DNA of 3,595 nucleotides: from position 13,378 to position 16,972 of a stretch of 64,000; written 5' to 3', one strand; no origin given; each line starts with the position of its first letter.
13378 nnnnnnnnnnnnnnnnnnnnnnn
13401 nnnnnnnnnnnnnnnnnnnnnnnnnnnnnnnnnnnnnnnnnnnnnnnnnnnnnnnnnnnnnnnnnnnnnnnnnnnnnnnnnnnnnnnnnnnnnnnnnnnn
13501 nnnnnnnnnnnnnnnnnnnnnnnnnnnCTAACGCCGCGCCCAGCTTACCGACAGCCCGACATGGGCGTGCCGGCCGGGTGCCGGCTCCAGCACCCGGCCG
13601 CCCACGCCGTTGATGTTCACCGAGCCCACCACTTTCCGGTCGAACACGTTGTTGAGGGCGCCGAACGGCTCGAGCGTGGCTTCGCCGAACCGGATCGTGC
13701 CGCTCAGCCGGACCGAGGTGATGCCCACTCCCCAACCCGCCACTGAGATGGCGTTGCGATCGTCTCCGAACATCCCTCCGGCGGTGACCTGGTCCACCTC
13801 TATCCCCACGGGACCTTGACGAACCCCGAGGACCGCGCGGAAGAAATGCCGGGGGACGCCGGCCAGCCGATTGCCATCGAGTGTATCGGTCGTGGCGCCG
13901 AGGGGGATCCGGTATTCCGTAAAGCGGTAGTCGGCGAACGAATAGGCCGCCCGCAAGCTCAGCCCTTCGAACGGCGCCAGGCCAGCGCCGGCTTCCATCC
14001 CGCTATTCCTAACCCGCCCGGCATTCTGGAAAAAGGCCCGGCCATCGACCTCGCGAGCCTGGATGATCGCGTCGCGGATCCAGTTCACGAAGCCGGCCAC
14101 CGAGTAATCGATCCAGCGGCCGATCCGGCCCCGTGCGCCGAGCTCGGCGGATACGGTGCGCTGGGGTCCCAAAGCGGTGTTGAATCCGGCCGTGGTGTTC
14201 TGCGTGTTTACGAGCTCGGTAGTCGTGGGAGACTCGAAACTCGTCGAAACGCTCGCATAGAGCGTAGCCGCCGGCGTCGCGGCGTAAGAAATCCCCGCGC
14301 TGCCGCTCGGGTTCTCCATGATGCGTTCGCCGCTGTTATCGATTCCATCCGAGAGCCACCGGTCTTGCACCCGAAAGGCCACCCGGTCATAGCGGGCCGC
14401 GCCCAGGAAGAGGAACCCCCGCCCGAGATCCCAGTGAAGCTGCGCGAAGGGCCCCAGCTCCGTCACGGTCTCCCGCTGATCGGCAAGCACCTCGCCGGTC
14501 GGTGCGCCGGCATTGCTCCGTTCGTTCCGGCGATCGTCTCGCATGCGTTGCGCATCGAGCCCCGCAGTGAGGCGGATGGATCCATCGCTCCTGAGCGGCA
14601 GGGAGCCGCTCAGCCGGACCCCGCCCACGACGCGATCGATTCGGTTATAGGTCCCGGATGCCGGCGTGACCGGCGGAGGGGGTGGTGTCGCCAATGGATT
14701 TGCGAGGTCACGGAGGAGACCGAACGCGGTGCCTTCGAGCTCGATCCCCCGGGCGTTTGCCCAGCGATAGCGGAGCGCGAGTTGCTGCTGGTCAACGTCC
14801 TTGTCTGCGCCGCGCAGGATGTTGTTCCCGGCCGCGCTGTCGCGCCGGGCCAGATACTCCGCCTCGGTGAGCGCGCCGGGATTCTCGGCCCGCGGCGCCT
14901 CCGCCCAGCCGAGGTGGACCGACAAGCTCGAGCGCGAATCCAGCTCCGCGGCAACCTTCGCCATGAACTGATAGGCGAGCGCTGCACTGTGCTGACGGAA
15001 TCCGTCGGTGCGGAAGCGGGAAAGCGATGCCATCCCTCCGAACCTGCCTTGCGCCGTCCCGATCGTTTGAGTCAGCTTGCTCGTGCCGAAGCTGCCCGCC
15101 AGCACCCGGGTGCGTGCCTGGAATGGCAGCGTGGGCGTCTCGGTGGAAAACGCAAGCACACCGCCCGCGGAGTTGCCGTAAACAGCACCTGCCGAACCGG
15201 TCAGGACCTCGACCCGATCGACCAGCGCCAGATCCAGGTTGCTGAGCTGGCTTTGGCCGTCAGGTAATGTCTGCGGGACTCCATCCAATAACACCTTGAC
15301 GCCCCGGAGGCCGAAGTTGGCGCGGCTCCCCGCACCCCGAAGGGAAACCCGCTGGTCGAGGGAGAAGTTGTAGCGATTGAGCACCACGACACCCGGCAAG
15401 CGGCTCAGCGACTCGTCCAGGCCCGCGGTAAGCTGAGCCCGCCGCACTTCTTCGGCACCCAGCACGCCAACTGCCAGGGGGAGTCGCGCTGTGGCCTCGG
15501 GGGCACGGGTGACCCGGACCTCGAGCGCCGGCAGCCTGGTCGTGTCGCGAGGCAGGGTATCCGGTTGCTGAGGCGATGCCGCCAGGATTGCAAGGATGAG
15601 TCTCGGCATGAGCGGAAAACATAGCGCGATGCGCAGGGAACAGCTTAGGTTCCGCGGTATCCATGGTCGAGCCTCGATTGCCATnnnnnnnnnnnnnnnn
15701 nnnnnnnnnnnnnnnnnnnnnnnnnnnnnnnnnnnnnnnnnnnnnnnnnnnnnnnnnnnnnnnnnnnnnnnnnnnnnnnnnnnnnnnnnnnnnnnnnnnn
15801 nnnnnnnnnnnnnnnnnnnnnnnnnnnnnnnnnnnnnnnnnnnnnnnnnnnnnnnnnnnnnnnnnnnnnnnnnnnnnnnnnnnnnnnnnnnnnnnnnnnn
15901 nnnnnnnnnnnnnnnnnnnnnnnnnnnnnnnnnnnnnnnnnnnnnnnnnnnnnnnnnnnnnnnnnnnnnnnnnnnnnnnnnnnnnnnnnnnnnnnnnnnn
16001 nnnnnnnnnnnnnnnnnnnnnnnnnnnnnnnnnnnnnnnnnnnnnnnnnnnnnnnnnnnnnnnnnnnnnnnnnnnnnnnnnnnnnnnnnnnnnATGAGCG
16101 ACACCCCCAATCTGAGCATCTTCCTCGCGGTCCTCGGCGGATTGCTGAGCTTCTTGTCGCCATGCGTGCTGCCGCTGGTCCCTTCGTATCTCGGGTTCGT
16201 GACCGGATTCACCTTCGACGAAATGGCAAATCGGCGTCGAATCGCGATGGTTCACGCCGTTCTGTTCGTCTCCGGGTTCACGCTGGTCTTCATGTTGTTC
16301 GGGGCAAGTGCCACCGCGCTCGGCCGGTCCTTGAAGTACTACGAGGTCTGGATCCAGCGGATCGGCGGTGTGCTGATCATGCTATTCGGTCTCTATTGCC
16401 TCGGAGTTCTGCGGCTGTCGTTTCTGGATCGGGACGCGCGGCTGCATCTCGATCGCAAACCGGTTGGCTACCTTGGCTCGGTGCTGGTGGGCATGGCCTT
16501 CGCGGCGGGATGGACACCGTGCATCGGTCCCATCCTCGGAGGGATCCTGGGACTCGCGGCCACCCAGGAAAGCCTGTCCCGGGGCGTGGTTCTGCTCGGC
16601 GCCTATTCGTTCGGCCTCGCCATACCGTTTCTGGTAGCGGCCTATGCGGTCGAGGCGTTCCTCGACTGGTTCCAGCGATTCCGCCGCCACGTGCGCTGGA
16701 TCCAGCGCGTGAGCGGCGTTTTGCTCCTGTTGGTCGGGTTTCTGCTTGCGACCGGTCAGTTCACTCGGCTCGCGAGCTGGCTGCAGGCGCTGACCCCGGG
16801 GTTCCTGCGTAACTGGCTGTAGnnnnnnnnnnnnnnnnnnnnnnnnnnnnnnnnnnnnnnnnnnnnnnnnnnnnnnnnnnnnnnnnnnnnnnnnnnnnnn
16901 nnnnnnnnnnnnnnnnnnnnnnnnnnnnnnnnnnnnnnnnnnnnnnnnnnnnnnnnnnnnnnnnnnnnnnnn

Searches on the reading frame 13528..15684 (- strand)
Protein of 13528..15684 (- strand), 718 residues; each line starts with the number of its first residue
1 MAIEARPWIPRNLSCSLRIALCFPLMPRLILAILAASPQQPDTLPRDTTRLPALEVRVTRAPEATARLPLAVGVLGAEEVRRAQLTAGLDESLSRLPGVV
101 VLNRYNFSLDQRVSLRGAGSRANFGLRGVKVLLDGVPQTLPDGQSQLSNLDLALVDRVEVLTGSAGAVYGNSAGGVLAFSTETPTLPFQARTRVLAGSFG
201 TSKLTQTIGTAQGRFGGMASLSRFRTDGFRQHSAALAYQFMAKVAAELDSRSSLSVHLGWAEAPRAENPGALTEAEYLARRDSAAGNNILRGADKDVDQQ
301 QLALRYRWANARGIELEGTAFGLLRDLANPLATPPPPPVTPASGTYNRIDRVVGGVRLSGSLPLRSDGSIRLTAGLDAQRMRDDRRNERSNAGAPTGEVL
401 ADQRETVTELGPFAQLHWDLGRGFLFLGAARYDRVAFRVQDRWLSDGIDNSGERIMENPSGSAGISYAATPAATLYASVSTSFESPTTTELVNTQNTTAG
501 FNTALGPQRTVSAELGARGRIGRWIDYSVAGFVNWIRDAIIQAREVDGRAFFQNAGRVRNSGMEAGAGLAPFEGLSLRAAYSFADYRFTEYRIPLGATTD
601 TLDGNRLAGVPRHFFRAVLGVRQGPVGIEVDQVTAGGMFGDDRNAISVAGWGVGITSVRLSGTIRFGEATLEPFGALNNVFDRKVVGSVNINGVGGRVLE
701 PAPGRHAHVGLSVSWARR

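Call 73: search_protein_families(library=pfam, proteins=[window:13528-15684:-], max_evalue=0.00001)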
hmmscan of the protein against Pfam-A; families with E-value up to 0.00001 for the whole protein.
window:13528-15684:- (718 aa): 2 families
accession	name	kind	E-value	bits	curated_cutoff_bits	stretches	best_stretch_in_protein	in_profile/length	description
PF00593.30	TonB_dep_Rec_b-barrel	-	7.3e-39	135.3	27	1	249-653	10-414/436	TonB dependent receptor-like, beta-barrel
PF07715.20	Plug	-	1.1e-18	68.1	23.9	1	67-176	4-107/107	TonB-dependent Receptor Plug Domain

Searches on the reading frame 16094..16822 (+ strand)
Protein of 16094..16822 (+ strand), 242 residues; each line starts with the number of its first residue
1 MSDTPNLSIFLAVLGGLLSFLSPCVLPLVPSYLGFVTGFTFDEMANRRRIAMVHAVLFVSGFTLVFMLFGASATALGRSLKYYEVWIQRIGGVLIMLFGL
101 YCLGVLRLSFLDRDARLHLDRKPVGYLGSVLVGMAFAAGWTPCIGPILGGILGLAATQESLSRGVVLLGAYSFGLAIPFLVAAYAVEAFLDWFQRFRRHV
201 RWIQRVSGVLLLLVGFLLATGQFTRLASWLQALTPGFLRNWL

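Call 73: search_protein_families(library=pfam, proteins=[window:16094-16822:+], max_evalue=0.00001)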
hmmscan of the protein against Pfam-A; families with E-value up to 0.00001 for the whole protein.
window:16094-16822:+ (242 aa): 1 family
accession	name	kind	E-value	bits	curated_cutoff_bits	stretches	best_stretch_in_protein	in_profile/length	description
PF02683.22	DsbD_TM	-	4.5e-17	62.5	27.1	1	10-218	5-214/219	Cytochrome C biogenesis protein transmembrane domain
